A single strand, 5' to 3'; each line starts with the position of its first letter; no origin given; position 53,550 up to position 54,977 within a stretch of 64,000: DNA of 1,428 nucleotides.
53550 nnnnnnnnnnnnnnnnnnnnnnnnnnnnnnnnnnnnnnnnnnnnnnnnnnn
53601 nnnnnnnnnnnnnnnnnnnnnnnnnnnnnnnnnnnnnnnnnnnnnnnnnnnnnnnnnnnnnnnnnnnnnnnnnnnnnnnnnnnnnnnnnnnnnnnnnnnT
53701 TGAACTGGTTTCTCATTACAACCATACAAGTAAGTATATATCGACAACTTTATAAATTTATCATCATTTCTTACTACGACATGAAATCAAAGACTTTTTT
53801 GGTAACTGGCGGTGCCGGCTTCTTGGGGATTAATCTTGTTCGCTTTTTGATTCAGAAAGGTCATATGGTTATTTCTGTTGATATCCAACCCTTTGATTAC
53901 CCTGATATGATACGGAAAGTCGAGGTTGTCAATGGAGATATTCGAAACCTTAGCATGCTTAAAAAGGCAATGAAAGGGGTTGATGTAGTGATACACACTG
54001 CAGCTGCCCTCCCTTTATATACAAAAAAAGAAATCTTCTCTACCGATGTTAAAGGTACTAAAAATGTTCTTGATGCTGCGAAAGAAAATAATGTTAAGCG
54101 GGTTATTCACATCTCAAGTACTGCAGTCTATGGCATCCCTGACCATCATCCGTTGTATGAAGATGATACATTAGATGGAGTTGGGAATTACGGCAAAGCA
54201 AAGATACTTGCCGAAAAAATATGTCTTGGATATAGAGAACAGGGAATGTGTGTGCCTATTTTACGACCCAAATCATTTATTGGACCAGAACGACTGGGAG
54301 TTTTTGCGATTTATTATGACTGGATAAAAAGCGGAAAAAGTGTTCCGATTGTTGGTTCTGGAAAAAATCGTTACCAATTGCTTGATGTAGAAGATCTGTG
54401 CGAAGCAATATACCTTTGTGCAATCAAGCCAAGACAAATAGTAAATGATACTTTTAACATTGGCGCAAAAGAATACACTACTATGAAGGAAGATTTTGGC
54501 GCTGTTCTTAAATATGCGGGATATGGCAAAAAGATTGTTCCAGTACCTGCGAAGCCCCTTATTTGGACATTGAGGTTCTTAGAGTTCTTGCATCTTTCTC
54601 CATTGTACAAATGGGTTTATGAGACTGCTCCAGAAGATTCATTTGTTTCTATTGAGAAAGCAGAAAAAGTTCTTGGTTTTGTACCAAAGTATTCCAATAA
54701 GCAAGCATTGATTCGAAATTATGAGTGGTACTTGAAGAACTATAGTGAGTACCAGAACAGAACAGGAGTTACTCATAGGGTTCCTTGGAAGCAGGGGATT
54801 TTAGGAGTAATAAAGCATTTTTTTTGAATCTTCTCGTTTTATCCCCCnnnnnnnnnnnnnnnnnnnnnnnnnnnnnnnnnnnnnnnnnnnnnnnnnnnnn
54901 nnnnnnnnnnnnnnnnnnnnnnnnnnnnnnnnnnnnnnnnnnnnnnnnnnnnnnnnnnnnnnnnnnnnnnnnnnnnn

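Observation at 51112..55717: Archaeal module resembling the decaprenyl-phospho-ribose/arabinose (DPR/DPA) donor pathway plus a GT-C transferase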

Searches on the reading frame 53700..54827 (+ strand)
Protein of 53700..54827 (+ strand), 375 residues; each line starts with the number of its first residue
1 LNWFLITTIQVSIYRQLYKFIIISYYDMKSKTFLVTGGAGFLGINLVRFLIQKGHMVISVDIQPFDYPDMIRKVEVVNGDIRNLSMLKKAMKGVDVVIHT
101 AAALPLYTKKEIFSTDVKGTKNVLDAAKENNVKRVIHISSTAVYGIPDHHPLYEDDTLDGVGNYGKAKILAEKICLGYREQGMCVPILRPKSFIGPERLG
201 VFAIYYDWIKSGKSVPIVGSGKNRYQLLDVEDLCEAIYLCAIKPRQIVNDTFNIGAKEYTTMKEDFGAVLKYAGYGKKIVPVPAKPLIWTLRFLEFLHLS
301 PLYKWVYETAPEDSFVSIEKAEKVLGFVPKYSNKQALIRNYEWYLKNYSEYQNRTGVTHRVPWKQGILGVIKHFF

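Call 3: search_protein_families(library=pfam, proteins=[window:53700-54827:+], max_evalue=0.01)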
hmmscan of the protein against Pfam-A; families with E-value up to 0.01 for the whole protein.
window:53700-54827:+ (375 aa): 10 families
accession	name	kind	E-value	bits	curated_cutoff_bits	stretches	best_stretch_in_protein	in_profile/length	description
PF01370.27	Epimerase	-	8.5e-43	146.9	20.9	1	34-255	2-240/240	NAD dependent epimerase/dehydratase family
PF01073.25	3Beta_HSD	-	1.4e-25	90.3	22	1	34-241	1-229/280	3-beta hydroxysteroid dehydrogenase/isomerase family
PF16363.11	GDP_Man_Dehyd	-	7.2e-25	88.6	27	1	34-274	1-267/332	GDP-mannose 4,6 dehydratase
PF13460.12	NAD_binding_10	-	8.9e-17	62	27.2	1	37-194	1-147/184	NAD(P)H-binding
PF07993.18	NAD_binding_4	-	2.6e-14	53.4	20.1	1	69-197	58-211/258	Male sterility protein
PF02719.21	Polysacc_synt_2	-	2.7e-11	43.6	20.2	1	34-140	2-128/293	Polysaccharide biosynthesis protein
PF04321.23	RmlD_sub_bind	-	1.2e-10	41.3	27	1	33-179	3-140/287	RmlD substrate binding domain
PF05368.20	NmrA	-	1.7e-09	38.1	27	1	30-137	2-104/298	NmrA-like family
PF08659.16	KR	-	0.0011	19.4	22.6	0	32-56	2-26/180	KR domain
PF00106.31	adh_short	-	0.0044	17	26.6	1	31-143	1-112/195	short chain dehydrogenase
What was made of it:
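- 53781..54827 (+): Extended SDR (NAD-dependent epimerase/dehydratase fold), 348 aa. Candidate epimerase of the lipid-linked ribofuranose. Pfam Epimerase E=8.5e-43 (call 3).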

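Call 4: search_protein_families(library=ncbifam, proteins=[window:53700-54827:+], max_evalue=0.01)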
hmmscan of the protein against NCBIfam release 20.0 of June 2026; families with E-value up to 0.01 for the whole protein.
window:53700-54827:+ (375 aa): 46 families (the best 25 are shown)
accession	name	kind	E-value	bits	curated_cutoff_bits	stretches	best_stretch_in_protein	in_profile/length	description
TIGR03466.1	HpnA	hypoth_equivalog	3.6e-33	114.8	367.65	1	32-197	2-174/327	hopanoid-associated sugar epimerase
TIGR04180.1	EDH_00030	hypoth_equivalog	3.1e-28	98.7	475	1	34-263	2-246/297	NAD-dependent 4,6-dehydratase LegB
NF042422.1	oxyalk_red_OleD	equivalog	1.9e-24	86.6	580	1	33-339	3-323/329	2-alkyl-3-oxoalkanoate reductase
TIGR01181.1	dTDP_gluc_dehyt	equivalog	1.2e-23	83.8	365.1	1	33-350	2-317/321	dTDP-glucose 4,6-dehydratase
NF042423.1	oxyalk_red_Shew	equivalog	1.6e-21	76.7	580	1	29-198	7-179/331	2-alkyl-3-oxoalkanoate reductase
TIGR01179.1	galE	equivalog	4.2e-20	71.8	262.3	1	33-182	2-165/332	UDP-glucose 4-epimerase GalE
NF052578.1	StrlDmthSdmBMthl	equivalog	2.3e-18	67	600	1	32-196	2-172/328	sterol demethylase protein SdmB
TIGR01746.1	Thioester-redct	subfamily_domain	4e-16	59.2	213.35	1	71-275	59-282/371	thioester reductase domain-containing protein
TIGR02622.1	CDP_4_6_dhtase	equivalog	9e-16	57.9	278.45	1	29-180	3-170/352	CDP-glucose 4,6-dehydratase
TIGR03589.1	PseB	equivalog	2.4e-13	49.7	407.75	1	29-140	3-125/324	UDP-N-acetylglucosamine 4,6-dehydratase (inverting)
NF043036.1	ErythonDh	equivalog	1.2e-12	47.7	325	1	33-182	3-167/321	D-erythronate dehydrogenase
NF007956.0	PRK10675.1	subfamily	1.7e-12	47.1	394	1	33-175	3-160/338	UDP-glucose 4-epimerase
TIGR01777.1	yfcH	hypoth_equivalog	1.2e-11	44.7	207.35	1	34-284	2-251/292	TIGR01777 family oxidoreductase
TIGR02197.1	heptose_epim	equivalog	1.2e-11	44.4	274.6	1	34-174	2-148/316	ADP-glyceromanno-heptose 6-epimerase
TIGR04130.1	FnlA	equivalog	1.8e-11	43.5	730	1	29-146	3-131/337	UDP-N-acetylglucosamine 4,6-dehydratase/5-epimerase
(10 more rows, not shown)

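Call 36: find_homologous_proteins(query=window:53781-54827:+, max_evalue=1e-20)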
Query window:53781-54827:+ (348 aa): 8000 proteins with E <= 1e-20 among 8000 candidates; the best 120 are listed.
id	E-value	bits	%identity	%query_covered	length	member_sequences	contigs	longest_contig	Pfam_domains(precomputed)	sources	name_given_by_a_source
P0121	1.5e-235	799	100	100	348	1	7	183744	PF04321.24,PF16363.12,PF02719.22,PF05368.20,PF01073.26,PF07993.19,PF13460.13,PF01370.28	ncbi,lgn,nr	ncbi:NAD-dependent epimerase/dehydratase family protein [Candidatus Woesearchaeota archaeon]|nr:NAD-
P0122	3.3e-189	647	78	100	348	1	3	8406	PF04321.24,PF16363.12,PF02719.22,PF05368.20,PF01073.26,PF07993.19,PF13460.13,PF01370.28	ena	-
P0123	1.5e-187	641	78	100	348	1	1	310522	PF04321.24,PF16363.12,PF02719.22,PF01073.26,PF07993.19,PF13460.13,PF01370.28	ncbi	-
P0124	1.8e-187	641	78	100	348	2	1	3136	PF04321.24,PF16363.12,PF02719.22,PF01073.26,PF07993.19,PF13460.13,PF01370.28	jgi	-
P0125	1.8e-186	638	77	100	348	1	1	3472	PF04321.24,PF16363.12,PF02719.22,PF01073.26,PF07993.19,PF13460.13,PF01370.28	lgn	-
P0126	2.3e-184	631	77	99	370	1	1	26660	PF08659.17,PF04321.24,PF16363.12,PF02719.22,PF05368.20,PF01073.26,PF07993.19,PF13460.13,PF01370.28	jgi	jgi:nucleoside-diphosphate-sugar epimerase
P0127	3.3e-184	630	76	100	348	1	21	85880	PF04321.24,PF16363.12,PF02719.22,PF05368.20,PF01073.26,PF07993.19,PF13460.13,PF01370.28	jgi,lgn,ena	jgi:nucleoside-diphosphate-sugar epimerase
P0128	8.3e-184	629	78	100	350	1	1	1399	PF04321.24,PF16363.12,PF02719.22,PF05368.20,PF01073.26,PF07993.19,PF13460.13,PF00106.32,PF01370.28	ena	-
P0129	3.2e-181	620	76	100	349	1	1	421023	PF04321.24,PF16363.12,PF02719.22,PF01073.26,PF07993.19,PF13460.13,PF00106.32,PF01370.28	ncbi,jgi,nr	ncbi:NAD-dependent epimerase/dehydratase family protein [Candidatus Woesearchaeota archaeon]|nr:MAG:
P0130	5.3e-181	620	76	100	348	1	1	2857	PF04321.24,PF16363.12,PF02719.22,PF05368.20,PF01073.26,PF07993.19,PF13460.13,PF01370.28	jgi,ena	-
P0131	2.5e-179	614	76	99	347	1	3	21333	PF04321.24,PF16363.12,PF02719.22,PF05368.20,PF01073.26,PF07993.19,PF13460.13,PF01370.28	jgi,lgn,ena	-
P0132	7.8e-179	612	75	100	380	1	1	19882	PF04321.24,PF16363.12,PF02719.22,PF05368.20,PF01073.26,PF07993.19,PF13460.13,PF01370.28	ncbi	-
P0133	2.0e-178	611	76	100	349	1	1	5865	PF04321.24,PF16363.12,PF02719.22,PF05368.20,PF01073.26,PF07993.19,PF13460.13,PF01370.28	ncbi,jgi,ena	-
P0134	3.1e-178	610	73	100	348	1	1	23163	PF04321.24,PF16363.12,PF02719.22,PF05368.20,PF01073.26,PF07993.19,PF13460.13,PF01370.28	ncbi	-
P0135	3.8e-177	607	74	100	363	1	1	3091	PF04321.24,PF16363.12,PF02719.22,PF01073.26,PF07993.19,PF13460.13,PF01370.28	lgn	-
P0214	1.9e-167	575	71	99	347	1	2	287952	PF04321.24,PF16363.12,PF02719.22,PF05368.20,PF01073.26,PF07993.19,PF13460.13,PF01370.28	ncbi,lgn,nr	ncbi:MAG: NAD(P)-dependent oxidoreductase [Patescibacteria group bacterium]|nr:NAD(P)-dependent oxid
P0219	3.7e-167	574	70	99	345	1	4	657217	PF04321.24,PF16363.12,PF02719.22,PF01073.26,PF07993.19,PF13460.13,PF01370.28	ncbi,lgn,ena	ncbi:MAG: NAD-dependent epimerase/dehydratase family protein [Ignavibacteriaceae bacterium]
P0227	9.0e-167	573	70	99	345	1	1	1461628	PF04321.24,PF16363.12,PF02719.22,PF01073.26,PF07993.19,PF13460.13,PF01370.28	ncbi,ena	-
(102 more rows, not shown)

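Call 38: find_encoding_contigs(protein=P0219, flank=7000, max_places=1)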
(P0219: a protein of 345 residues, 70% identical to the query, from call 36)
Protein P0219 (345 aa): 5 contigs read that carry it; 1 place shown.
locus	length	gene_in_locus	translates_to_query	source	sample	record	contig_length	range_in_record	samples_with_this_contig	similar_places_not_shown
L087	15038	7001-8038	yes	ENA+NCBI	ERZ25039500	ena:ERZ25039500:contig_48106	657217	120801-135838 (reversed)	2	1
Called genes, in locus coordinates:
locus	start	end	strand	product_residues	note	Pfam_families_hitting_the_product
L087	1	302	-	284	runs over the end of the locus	PF02129:Peptidase_S15 (faint), PF01738:DLH (faint), PF20434:BD-FAE (weak), PF12146:Hydrolase_4 (faint), PF00326:Peptidase_S9, PF00561:Abhydrolase_1 (faint)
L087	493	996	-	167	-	PF00210:Ferritin, PF02915:Rubrerythrin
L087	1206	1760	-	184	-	PF01765:RRF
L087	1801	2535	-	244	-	PF00696:AA_kinase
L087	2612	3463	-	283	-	PF25025:EF-Ts_N (weak), PF00889:EF_TS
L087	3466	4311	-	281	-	PF00318:Ribosomal_S2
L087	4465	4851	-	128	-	PF00380:Ribosomal_S9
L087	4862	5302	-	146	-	PF00572:Ribosomal_L13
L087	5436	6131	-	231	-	PF14371:DUF4412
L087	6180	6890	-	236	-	-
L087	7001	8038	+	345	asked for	PF01073:3Beta_HSD, PF01370:Epimerase, PF02719:Polysacc_synt_2, PF04321:RmlD_sub_bind, PF13460:NAD_binding_10, PF16363:GDP_Man_Dehyd, PF07993:NAD_binding_4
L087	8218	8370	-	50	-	-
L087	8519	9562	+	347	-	PF01916:DS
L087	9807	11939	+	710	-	PF13089:PP_kinase_N, PF02503:PP_kinase, PF17941:PP_kinase_C_1, PF13091:PLDc_2 (faint), PF13090:PP_kinase_C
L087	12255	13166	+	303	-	PF00142:Fer4_NifH (faint), PF02374:ArsA_ATPase (faint), PF09140:MipZ (weak), PF10609:ParA, PF13614:AAA_31, PF01656:CbiA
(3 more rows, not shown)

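Call 39: find_encoding_contigs(protein=P0214, flank=7000, max_places=1)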
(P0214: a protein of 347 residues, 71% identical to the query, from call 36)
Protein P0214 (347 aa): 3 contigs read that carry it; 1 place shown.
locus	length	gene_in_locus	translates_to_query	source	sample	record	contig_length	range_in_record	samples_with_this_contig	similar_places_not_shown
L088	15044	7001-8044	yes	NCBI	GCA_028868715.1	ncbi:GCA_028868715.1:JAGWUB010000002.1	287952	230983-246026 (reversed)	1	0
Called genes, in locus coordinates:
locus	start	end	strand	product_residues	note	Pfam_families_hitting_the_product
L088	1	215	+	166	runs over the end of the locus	-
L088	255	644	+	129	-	PF00903:Glyoxalase, PF22677:Ble-like_N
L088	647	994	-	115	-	-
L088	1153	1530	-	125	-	-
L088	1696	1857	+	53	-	-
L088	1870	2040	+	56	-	-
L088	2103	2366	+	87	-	PF02583:Trns_repr_metal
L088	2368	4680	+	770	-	PF00403:HMA, PF08282:Hydrolase_3 (faint), PF00122:E1-E2_ATPase, PF00702:Hydrolase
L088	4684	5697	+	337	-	PF00403:HMA, PF13386:DsbD_2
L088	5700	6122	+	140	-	PF13473:Cupredoxin_1 (weak)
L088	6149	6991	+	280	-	PF01040:UbiA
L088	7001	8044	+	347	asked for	PF01073:3Beta_HSD, PF01370:Epimerase, PF02719:Polysacc_synt_2, PF04321:RmlD_sub_bind, PF05368:NmrA (weak), PF13460:NAD_binding_10, PF16363:GDP_Man_Dehyd, PF07993:NAD_binding_4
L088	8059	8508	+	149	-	PF09419:PGP_phosphatase (weak)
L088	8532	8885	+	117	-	PF10639:TMEM234 (faint)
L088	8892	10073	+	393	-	-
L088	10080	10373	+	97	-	-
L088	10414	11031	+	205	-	PF02589:LUD_dom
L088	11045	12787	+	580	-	PF00664:ABC_membrane, PF00005:ABC_tran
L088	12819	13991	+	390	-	-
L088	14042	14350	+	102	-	-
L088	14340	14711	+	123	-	PF01219:DAGK_prokar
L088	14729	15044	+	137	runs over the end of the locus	-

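Call 40: find_encoding_contigs(protein=P0227, flank=7000, max_places=1)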
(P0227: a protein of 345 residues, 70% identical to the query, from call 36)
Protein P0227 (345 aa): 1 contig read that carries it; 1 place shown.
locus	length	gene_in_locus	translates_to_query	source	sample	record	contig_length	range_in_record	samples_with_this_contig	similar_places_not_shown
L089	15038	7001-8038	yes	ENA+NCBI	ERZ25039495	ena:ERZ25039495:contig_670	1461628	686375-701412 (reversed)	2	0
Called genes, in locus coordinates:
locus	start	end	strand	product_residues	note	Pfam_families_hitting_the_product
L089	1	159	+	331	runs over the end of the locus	PF13860:FlgD_ig, PF18962:Por_Secre_tail (faint)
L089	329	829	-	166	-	PF00210:Ferritin, PF02915:Rubrerythrin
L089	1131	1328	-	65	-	-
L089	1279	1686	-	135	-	PF01765:RRF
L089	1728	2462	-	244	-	PF00696:AA_kinase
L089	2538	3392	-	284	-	PF25025:EF-Ts_N (weak), PF00889:EF_TS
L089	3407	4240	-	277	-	PF00318:Ribosomal_S2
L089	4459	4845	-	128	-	PF00380:Ribosomal_S9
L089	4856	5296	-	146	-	PF00572:Ribosomal_L13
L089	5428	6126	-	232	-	PF14371:DUF4412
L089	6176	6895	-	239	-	-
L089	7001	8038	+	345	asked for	PF01073:3Beta_HSD, PF01370:Epimerase, PF02719:Polysacc_synt_2, PF04321:RmlD_sub_bind, PF13460:NAD_binding_10, PF16363:GDP_Man_Dehyd, PF07993:NAD_binding_4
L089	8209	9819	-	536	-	PF02463:SMC_N (faint), PF03193:RsgA_GTPase (faint), PF00005:ABC_tran, PF13304:AAA_21 (faint), PF13401:AAA_22 (faint), PF13558:SbcC_Walker_B (faint), PF00005:ABC_tran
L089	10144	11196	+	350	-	PF01916:DS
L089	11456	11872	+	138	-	PF02077:SURF4, PF05514:HR_lesion (faint), PF07681:DoxX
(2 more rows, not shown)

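Call 42: find_related_loci(query=A2, collection=metagenome_contigs, flank=8000)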
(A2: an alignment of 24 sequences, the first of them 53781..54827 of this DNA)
Query A2 (348 aa) in metagenome_contigs; peptide patterns used: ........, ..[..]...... (x = any residue, [..] = any of these).
600 stretches matched a pattern (row limit reached: there are more); 583 encode a relative of the query (tblastn E <= 1e-3); the best 80 are kept; 80 distinct loci.
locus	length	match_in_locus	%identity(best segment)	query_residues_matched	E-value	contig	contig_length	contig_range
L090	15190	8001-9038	76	3-348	0e+0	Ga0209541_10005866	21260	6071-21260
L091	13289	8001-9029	71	5-348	2e-172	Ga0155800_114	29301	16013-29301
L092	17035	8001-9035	71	4-348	4e-171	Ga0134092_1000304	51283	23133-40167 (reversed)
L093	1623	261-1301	69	2-348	0e+0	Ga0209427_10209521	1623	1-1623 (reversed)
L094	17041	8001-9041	70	1-348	2e-168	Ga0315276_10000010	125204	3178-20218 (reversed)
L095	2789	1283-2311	70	6-348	1e-178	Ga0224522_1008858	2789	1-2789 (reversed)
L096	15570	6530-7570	69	1-348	2e-168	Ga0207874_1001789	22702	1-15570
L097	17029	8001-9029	69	6-348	2e-168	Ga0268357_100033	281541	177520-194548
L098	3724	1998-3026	69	6-348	8e-175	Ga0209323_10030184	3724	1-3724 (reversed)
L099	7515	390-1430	69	1-348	1e-167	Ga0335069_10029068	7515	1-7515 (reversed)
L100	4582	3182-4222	69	1-348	3e-172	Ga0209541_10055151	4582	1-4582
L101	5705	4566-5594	69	6-348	8e-170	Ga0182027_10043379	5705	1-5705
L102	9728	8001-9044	69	1-348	3e-167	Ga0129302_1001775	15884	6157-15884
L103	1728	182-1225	68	1-348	0e+0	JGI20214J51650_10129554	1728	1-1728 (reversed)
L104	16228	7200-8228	69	6-348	5e-167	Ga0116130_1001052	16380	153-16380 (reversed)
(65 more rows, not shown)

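Call 46: search_dna_similar(query=window:53781-54827:+, collection=plasmids, mode=protein, max_rows=15)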
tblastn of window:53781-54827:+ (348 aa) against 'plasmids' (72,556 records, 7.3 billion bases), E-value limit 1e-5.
Records with a match: 1880; places in all: 2940; records where one place covers at least 80% of the query: 1078.
Best place of each record, by identity: <60% 1880.
By first word of the organism name: Rhizobium 203; Bacillus 152; Streptomyces 138; Sinorhizobium 137; Pseudosulfitobacter 94; Agrobacterium 61; Phaeobacter 58; Azospirillum 52; Priestia 44; Escherichia 36; and 248 more.
By predicted mobility (MOB-suite, as given by PLSDB): non-mobilizable 1344; conjugative 307; mobilizable 229.
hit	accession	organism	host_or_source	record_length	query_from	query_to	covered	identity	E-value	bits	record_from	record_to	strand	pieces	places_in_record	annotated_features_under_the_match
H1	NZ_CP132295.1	Natronococcus sp. AD-5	cell culture,sediment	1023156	2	345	99%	51.7%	5e-106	347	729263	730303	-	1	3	record has no annotation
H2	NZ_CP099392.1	Natronococcus sp. CG52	cell culture,salt lake sediment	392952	2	345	99%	50.6%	1e-104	343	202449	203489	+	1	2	NAD(P)-dependent oxidoreductase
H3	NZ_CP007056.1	Halostagnicola larsenii XH-48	-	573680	2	345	99%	49.1%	6e-102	336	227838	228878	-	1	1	NAD(P)-dependent oxidoreductase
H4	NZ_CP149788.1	Haloterrigena sp. KLK7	cell culture,salt lake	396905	5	345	98%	49.6%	8e-106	347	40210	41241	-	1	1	NAD-dependent epimerase/dehydratase family protein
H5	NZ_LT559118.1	Nonomuraea gerenzanensis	-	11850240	3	348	99%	40.7%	1e-83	283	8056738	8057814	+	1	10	none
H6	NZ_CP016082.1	Streptomyces sp. SAT1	Adenophora trachelioides Maxim.,single ...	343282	4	348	99%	38.7%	1e-78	269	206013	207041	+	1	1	NAD-dependent epimerase/dehydratase family protein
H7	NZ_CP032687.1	Rhizobium sp. CCGE531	Phaseolus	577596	2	344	99%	34.4%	7e-56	203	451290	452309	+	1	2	NAD-dependent epimerase/dehydratase family protein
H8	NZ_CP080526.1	Mesorhizobium sp. AR07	Oxytropis sp.,Cell culture,root nodule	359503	4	344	98%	34.2%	7e-57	206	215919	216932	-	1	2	NAD-dependent epimerase/dehydratase family protein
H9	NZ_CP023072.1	Sinorhizobium fredii CCBAU 83666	G.max,nodule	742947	4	348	99%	33.2%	7e-57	206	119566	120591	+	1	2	NAD-dependent epimerase/dehydratase family protein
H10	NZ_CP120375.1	Sinorhizobium garamanticum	Argyrolobium uniflorum,Cell culture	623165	4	348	99%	33.2%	2e-56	204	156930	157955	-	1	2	NAD-dependent epimerase/dehydratase family protein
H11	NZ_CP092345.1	Rhizobium gallicum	Phaseolus vulgaris,Cell culture,nodule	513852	4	348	99%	33.2%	6e-54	197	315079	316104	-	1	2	NAD-dependent epimerase/dehydratase family protein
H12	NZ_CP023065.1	Sinorhizobium sp. CCBAU 05631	G.max,nodule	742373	4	346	99%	33.4%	1e-56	206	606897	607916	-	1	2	NAD-dependent epimerase/dehydratase family protein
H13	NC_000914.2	Sinorhizobium fredii NGR234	-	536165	4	346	99%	33.1%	2e-56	205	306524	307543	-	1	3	NAD-dependent epimerase/dehydratase family protein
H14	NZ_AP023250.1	Mesorhizobium sp. 131-2-5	Lotus japonicus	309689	4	344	98%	33.0%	1e-53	197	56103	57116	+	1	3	NAD-dependent epimerase/dehydratase family protein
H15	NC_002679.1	Mesorhizobium japonicum MAFF 303099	-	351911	4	344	98%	33.0%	1e-53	197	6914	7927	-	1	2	NAD-dependent epimerase/dehydratase family protein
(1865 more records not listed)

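Call 48: get_annotated_region(hit=H7, flank=9000)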
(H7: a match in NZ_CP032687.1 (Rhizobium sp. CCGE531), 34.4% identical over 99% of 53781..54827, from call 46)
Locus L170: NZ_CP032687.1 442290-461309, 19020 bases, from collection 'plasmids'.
description: Rhizobium sp. CCGE531 plasmid pRCCGE531b, complete sequence
organism: Rhizobium sp. CCGE531 (NCBI taxid 2364271)
taxonomy: Bacteria; Pseudomonadota; Alphaproteobacteria; Hyphomicrobiales; Rhizobiaceae; Rhizobium; Rhizobium sp. CCGE531
host: -; source: Phaseolus; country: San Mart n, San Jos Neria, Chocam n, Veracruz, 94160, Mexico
typing (MOB-suite, as given by PLSDB): conjugative; relaxase MOBQ; mating-pair formation MPF_T
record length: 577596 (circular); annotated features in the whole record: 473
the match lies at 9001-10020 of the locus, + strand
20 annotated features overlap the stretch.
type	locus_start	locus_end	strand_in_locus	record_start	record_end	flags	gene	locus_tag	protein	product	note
CDS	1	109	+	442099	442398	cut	-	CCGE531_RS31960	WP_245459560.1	hypothetical protein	-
CDS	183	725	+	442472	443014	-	-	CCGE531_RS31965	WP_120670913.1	hypothetical protein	-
CDS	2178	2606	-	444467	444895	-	-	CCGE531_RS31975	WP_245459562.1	hypothetical protein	-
CDS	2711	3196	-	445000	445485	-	-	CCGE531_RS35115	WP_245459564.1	hypothetical protein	-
CDS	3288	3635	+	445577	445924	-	-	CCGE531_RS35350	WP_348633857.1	hypothetical protein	-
CDS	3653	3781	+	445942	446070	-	-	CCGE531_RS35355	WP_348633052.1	hypothetical protein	-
CDS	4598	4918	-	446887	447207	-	-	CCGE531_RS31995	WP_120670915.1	hypothetical protein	-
CDS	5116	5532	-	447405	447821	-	-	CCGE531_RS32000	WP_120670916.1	multiubiquitin domain-containing protein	-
CDS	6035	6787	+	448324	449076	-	-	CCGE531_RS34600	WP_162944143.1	hypothetical protein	-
CDS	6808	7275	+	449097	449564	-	-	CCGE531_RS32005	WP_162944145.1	hypothetical protein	-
CDS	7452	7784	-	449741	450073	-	-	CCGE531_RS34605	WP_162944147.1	hypothetical protein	-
CDS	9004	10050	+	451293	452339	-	-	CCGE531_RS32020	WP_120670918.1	NAD-dependent epimerase/dehydratase family protein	-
CDS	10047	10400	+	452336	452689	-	-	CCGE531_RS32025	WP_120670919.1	SMR family transporter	-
CDS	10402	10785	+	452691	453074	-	-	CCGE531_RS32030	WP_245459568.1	hypothetical protein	-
CDS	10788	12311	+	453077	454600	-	-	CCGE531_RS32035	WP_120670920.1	GMC family oxidoreductase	-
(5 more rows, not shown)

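Call 49: get_annotated_region(hit=H2, flank=9000)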
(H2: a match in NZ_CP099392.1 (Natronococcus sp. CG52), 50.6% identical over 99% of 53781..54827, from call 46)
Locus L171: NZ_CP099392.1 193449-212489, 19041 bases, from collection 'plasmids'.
description: Natronococcus sp. CG52 plasmid unnamed1, complete sequence
organism: Natronococcus sp. CG52 (NCBI taxid 2951804)
taxonomy: Archaea; Euryarchaeota; Halobacteria; Halobacteriales; Natrialbaceae; Natronococcus; Natronococcus sp. CG52
host: -; source: cell culture,salt lake sediment; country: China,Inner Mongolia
typing (MOB-suite, as given by PLSDB): non-mobilizable
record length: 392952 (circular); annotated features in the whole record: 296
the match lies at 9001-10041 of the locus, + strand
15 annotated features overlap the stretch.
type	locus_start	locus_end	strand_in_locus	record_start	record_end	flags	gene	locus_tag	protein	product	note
CDS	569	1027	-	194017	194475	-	-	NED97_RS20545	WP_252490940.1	GAF domain-containing protein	-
CDS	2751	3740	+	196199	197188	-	-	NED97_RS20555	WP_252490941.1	asparaginase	-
CDS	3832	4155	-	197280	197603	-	-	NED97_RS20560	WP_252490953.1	hypothetical protein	-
CDS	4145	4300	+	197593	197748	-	-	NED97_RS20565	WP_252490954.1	hypothetical protein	-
CDS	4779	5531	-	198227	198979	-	-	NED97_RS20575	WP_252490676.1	YqcI/YcgG family protein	-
CDS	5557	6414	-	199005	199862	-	cysC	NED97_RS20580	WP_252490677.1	adenylyl-sulfate kinase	GO:0006790 - sulfur compound metabolic process [Evidence IEA]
CDS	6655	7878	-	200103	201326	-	-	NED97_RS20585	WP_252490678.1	sulfotransferase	-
CDS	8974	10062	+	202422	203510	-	-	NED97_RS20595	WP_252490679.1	NAD(P)-dependent oxidoreductase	-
CDS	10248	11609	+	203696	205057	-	-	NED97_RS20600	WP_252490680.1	DolP-mannose mannosyltransferase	GO:0035269 - protein O-linked mannosylation [Evidence IEA]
CDS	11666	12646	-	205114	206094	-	-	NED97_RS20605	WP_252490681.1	lysylphosphatidylglycerol synthase transmembrane domain-containing protein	-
CDS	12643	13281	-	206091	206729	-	-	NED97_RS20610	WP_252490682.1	PHP domain-containing protein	-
CDS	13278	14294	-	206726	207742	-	-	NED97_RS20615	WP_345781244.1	UbiA prenyltransferase family protein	-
CDS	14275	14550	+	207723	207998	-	-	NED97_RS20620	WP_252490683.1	hypothetical protein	-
CDS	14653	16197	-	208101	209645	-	-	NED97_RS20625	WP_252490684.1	glycosyltransferase family 39 protein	-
CDS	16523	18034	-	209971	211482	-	-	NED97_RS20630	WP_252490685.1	ATP-binding protein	-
